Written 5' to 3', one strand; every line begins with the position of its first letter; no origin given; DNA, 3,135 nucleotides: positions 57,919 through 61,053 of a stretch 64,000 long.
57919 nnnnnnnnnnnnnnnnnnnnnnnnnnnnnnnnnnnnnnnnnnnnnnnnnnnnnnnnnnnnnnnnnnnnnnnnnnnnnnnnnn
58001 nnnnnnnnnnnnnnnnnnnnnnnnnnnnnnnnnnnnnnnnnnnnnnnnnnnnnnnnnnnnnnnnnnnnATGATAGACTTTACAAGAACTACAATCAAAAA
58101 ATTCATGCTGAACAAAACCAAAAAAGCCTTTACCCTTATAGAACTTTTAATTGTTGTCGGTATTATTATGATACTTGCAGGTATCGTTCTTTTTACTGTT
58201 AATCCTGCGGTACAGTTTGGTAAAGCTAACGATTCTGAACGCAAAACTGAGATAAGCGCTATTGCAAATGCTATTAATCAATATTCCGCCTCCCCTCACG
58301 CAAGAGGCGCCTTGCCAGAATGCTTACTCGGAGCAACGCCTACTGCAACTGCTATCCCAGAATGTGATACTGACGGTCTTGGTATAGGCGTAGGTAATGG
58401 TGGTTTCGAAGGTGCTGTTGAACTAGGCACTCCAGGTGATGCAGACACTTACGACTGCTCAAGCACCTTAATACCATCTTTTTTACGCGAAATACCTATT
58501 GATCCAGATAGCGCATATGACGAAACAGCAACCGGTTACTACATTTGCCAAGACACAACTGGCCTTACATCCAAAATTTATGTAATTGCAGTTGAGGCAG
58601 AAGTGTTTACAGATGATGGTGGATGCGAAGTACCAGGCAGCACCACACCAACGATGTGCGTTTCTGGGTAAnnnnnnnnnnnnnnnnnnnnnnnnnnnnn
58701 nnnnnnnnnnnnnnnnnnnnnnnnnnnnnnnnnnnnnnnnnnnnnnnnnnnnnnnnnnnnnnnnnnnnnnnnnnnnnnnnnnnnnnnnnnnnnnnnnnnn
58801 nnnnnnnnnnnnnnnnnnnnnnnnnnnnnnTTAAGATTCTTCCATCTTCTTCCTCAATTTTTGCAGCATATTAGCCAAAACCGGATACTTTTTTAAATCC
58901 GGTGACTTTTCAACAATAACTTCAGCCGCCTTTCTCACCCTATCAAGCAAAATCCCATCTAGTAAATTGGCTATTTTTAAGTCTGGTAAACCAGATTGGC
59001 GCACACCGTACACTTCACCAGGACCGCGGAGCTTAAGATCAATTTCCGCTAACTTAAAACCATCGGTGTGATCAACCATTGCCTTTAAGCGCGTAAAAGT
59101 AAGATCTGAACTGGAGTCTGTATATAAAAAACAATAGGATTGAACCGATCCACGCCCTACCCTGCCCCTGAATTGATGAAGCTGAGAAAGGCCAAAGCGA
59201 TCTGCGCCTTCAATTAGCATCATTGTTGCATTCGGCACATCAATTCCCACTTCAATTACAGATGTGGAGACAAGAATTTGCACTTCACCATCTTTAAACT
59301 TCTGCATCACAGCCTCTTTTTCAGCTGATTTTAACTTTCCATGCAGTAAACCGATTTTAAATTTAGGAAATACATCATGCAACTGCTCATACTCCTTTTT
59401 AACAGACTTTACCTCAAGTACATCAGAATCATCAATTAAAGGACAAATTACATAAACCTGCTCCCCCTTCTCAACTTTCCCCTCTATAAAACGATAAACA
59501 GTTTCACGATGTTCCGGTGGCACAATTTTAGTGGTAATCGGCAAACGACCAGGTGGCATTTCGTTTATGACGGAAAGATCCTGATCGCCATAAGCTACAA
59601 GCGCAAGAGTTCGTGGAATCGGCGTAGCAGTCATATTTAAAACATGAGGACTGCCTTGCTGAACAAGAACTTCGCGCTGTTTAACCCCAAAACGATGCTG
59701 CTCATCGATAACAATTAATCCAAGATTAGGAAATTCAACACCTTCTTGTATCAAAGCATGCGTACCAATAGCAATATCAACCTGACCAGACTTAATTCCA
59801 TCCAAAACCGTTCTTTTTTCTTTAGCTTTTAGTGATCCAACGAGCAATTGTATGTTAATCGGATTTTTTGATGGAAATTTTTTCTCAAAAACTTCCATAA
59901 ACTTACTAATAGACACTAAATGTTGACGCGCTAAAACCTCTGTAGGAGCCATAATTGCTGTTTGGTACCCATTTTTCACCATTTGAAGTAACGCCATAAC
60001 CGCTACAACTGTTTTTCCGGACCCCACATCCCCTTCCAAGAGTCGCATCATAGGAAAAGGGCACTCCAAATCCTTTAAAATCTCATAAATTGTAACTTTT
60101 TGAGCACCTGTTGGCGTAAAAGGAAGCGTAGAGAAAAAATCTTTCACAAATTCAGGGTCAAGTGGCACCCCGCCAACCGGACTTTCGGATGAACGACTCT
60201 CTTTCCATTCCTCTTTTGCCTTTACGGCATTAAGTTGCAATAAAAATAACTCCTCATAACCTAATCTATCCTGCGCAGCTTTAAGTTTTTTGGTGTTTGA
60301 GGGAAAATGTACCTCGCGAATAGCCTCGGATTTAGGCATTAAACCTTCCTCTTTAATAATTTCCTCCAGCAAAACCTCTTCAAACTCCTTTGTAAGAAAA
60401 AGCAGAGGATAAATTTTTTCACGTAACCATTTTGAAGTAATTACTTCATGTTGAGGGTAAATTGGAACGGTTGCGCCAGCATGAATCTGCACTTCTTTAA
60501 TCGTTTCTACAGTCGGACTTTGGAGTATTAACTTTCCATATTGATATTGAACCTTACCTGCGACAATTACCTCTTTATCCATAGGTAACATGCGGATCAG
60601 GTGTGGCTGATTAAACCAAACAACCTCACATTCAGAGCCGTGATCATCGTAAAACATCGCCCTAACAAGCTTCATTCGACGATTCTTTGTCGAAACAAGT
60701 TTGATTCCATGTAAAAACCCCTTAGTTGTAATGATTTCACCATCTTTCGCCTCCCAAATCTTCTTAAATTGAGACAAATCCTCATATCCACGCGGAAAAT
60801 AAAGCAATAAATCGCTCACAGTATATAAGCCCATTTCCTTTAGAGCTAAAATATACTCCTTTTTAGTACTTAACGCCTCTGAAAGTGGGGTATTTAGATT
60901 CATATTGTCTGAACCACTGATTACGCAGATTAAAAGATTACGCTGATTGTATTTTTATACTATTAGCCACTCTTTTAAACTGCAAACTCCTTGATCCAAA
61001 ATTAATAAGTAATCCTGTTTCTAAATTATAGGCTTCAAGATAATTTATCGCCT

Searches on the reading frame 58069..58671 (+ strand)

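Call 9: search_protein_families(library=pfam, proteins=[window:58069-58671:+], max_evalue=0.01)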
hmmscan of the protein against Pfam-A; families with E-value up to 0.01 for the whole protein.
window:58069-58671:+ (200 aa): 1 family
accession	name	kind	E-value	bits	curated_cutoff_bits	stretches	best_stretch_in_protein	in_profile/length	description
PF07963.17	N_methyl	-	6.4e-07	29.1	21.2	1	16-41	2-27/27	Prokaryotic N-terminal methylation motif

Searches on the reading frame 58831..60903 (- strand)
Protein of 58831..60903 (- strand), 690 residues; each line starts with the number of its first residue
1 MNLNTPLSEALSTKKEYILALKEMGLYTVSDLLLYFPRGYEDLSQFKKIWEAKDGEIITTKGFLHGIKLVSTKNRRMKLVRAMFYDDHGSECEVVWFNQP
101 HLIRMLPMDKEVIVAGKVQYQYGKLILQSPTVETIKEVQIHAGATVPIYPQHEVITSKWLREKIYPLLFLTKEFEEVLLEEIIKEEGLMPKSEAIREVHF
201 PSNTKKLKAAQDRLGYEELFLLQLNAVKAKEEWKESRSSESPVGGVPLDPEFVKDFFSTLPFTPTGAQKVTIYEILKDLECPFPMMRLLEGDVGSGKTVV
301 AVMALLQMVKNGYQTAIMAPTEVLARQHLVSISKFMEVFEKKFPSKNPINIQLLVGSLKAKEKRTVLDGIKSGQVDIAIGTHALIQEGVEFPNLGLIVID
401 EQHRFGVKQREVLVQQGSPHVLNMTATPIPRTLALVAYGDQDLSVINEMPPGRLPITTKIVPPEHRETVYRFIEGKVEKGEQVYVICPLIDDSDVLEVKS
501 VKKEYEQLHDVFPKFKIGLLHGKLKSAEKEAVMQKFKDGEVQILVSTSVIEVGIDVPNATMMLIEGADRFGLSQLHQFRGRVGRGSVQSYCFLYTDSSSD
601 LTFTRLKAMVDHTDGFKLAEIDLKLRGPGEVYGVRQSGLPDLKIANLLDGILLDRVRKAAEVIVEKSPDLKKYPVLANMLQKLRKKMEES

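Call 9: search_protein_families(library=pfam, proteins=[window:58831-60903:-], max_evalue=0.01)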
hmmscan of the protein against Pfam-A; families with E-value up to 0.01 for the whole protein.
window:58831-60903:- (690 aa): 8 families
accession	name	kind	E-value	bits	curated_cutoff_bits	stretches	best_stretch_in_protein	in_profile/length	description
PF00271.37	Helicase_C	-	5.1e-28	98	23.5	2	467-584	4-108/110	Helicase conserved C-terminal domain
PF17191.10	RecG_wedge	-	7.7e-22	78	23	1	15-162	12-153/162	RecG wedge domain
PF00270.35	DEAD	-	2.4e-20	73.4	26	1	268-433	4-164/167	DEAD/DEAH box helicase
PF19833.4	RecG_dom3_C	-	5.8e-16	58.8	26.8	1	613-686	2-79/87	ATP-dependent DNA helicase RecG, domain 3, C-terminal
PF04851.21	ResIII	-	9.9e-11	42.3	22.5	1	287-428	26-162/164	Type III restriction enzyme, res subunit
PF22590.2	Cas3-like_C_2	-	3.2e-05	24.6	27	1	497-584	11-103/106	CRISPR-associated nuclease/helicase Cas3, C-terminal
PF00176.29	SNF2-rel_dom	-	0.00042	20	24.9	1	288-433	21-168/290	SNF2-related domain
PF01336.31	tRNA_anti-codon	-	0.0046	17.3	27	0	66-137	9-64/75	OB-fold nucleic acid binding domain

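Call 50: find_homologous_proteins(query=window:58831-60903:-, max_evalue=1e-100)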
Query window:58831-60903:- (690 aa): 7928 proteins with E <= 1e-100 among 8000 candidates; the best 120 are listed.
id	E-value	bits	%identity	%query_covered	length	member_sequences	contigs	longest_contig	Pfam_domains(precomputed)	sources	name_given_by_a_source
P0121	0.0e+0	1534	100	100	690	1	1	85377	PF00270.36,PF17191.11,PF00271.38,PF19833.5,PF04851.22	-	-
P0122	0.0e+0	1531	100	100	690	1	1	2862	PF00270.36,PF17191.11,PF00271.38,PF19833.5,PF04851.22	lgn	-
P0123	0.0e+0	1345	86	100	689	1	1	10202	PF00270.36,PF17191.11,PF00271.38,PF19833.5,PF04851.22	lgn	-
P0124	0.0e+0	1266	82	100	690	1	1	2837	PF00270.36,PF17191.11,PF00271.38,PF19833.5,PF04851.22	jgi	jgi:ATP-dependent DNA helicase RecG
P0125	0.0e+0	1263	81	100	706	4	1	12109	PF00270.36,PF17191.11,PF00271.38,PF19833.5,PF04851.22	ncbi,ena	-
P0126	0.0e+0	1250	81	100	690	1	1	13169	PF00270.36,PF17191.11,PF00271.38,PF19833.5,PF04851.22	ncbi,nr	ncbi:ATP-dependent DNA helicase RecG [Patescibacteria group bacterium]|nr:ATP-dependent DNA helicase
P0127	0.0e+0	1248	79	100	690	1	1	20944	PF00270.36,PF17191.11,PF00271.38,PF22590.3,PF19833.5,PF04851.22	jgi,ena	-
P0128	0.0e+0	1246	79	100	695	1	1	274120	PF00270.36,PF17191.11,PF00271.38,PF19833.5,PF04851.22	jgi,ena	-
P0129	0.0e+0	1244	80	100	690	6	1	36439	PF00270.36,PF17191.11,PF00271.38,PF19833.5,PF04851.22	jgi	jgi:ATP-dependent DNA helicase RecG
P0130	0.0e+0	1239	78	100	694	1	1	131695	PF00270.36,PF17191.11,PF00271.38,PF22590.3,PF19833.5,PF04851.22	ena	-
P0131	0.0e+0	1239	81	99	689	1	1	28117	PF00270.36,PF17191.11,PF00271.38,PF19833.5,PF04851.22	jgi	jgi:ATP-dependent DNA helicase RecG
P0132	0.0e+0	1231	78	100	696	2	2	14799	PF00270.36,PF17191.11,PF00271.38,PF19833.5,PF04851.22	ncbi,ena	-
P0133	0.0e+0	1204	76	100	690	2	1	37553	PF00270.36,PF17191.11,PF00271.38,PF22590.3,PF19833.5,PF04851.22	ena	-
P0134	0.0e+0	1203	76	100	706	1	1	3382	PF00270.36,PF17191.11,PF00271.38,PF19833.5,PF04851.22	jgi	jgi:ATP-dependent DNA helicase RecG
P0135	0.0e+0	1198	76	100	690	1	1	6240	PF00270.36,PF17191.11,PF00271.38,PF19833.5,PF04851.22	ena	-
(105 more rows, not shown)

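Call 52: find_encoding_contigs(protein=P0123, flank=3000, max_places=1)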
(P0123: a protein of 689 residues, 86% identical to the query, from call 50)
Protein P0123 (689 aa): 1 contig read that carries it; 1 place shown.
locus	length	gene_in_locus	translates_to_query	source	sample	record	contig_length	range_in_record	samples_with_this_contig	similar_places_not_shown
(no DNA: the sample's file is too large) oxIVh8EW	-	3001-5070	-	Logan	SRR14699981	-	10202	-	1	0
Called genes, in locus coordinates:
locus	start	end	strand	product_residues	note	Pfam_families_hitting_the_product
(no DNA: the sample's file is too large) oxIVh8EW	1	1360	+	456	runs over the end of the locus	PF02874:ATP-synt_ab_N, PF00006:ATP-synt_ab, PF22919:ATP-synt_VA_C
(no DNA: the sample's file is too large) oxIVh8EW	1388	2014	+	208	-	PF01813:ATP-synt_D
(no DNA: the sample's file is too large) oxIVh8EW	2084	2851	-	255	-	-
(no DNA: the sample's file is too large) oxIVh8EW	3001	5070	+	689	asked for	PF17191:RecG_wedge, PF00270:DEAD, PF04851:ResIII, PF00271:Helicase_C, PF19833:RecG_dom3_C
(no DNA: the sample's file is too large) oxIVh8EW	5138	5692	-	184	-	PF07963:N_methyl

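Call 53: find_encoding_contigs(protein=P0126, flank=3000, max_places=1)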
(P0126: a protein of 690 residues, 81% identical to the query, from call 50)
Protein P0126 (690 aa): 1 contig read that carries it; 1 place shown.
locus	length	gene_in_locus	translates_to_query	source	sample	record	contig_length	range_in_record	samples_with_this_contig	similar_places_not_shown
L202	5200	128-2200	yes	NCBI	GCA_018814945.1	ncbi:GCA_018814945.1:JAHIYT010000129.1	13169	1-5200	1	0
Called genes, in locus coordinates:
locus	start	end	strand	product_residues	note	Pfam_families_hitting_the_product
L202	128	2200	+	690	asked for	PF17191:RecG_wedge, PF00270:DEAD, PF04851:ResIII, PF00271:Helicase_C, PF19833:RecG_dom3_C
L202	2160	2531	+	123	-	-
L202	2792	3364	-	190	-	PF07963:N_methyl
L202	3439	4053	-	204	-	-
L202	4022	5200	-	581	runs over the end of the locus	PF11104:PilM_2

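Call 54: find_encoding_contigs(protein=P0128, flank=3000, max_places=1)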
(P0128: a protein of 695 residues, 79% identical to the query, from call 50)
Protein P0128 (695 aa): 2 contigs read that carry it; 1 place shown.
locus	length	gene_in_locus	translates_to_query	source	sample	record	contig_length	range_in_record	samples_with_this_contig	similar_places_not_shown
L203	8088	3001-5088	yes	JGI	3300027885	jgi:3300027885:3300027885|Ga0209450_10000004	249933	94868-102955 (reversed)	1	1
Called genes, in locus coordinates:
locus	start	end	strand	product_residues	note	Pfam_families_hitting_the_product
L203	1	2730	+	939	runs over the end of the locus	PF00929:RNase_T, PF21762:DEDDh_C (weak), PF00270:DEAD (weak), PF04851:ResIII (weak), PF13307:Helicase_C_2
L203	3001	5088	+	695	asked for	PF17191:RecG_wedge, PF00270:DEAD, PF04851:ResIII, PF00271:Helicase_C, PF19833:RecG_dom3_C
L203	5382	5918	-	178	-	PF07963:N_methyl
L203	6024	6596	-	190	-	-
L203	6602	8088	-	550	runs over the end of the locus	PF11104:PilM_2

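Call 55: find_encoding_contigs(protein=P0129, flank=3000, max_places=1)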
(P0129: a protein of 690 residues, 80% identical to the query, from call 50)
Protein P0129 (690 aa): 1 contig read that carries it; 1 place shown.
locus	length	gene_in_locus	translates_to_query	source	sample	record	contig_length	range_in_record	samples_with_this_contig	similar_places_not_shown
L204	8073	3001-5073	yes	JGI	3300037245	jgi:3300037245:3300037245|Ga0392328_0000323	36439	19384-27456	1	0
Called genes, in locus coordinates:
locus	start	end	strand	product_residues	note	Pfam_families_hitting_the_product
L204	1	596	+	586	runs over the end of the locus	PF02874:ATP-synt_ab_N, PF16886:ATP-synt_ab_Xtn, PF00006:ATP-synt_ab, PF22919:ATP-synt_VA_C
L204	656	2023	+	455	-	PF02874:ATP-synt_ab_N, PF00006:ATP-synt_ab, PF22919:ATP-synt_VA_C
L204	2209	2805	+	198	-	PF01813:ATP-synt_D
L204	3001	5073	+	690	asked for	PF17191:RecG_wedge, PF00270:DEAD, PF04851:ResIII, PF00271:Helicase_C, PF19833:RecG_dom3_C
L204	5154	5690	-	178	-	PF07963:N_methyl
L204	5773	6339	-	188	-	-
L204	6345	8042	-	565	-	PF11104:PilM_2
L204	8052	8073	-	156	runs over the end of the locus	-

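Call 74: find_encoding_contigs(protein=P0125, flank=2500, max_places=1)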
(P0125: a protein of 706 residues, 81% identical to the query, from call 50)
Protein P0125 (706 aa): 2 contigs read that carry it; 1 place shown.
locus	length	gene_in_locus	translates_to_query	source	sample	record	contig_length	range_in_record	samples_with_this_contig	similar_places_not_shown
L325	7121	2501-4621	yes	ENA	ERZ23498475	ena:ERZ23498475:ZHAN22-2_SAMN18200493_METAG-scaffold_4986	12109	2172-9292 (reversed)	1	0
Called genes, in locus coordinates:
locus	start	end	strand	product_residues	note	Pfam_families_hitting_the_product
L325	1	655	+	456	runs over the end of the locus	PF02874:ATP-synt_ab_N, PF00006:ATP-synt_ab, PF22919:ATP-synt_VA_C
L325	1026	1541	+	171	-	PF01813:ATP-synt_D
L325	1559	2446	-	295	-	PF00106:adh_short, PF08659:KR (weak), PF13561:adh_short_C2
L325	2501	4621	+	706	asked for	PF17191:RecG_wedge, PF00270:DEAD, PF04851:ResIII, PF00271:Helicase_C, PF19833:RecG_dom3_C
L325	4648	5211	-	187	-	PF07963:N_methyl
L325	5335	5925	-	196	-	PF07963:N_methyl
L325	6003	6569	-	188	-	-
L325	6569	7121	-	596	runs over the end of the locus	PF11104:PilM_2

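Call 75: find_encoding_contigs(protein=P0131, flank=2500, max_places=1)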
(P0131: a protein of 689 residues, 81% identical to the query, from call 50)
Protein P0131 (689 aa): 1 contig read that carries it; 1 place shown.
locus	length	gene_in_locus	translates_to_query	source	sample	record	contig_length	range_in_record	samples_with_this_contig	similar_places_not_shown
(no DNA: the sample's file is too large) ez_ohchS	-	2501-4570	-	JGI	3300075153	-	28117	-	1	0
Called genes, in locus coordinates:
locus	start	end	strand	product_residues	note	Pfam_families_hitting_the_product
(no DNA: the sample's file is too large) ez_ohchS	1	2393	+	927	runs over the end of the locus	PF00929:RNase_T, PF01612:DNA_pol_A_exo1 (faint), PF21762:DEDDh_C (weak), PF00270:DEAD (weak), PF04851:ResIII (faint), PF13307:Helicase_C_2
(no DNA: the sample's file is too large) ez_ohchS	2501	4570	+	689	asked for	PF17191:RecG_wedge, PF00270:DEAD, PF04851:ResIII, PF00271:Helicase_C, PF19833:RecG_dom3_C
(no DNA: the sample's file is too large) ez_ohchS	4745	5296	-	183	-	PF07963:N_methyl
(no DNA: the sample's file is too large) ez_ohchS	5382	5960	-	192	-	-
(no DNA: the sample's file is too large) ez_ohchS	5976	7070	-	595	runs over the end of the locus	PF11104:PilM_2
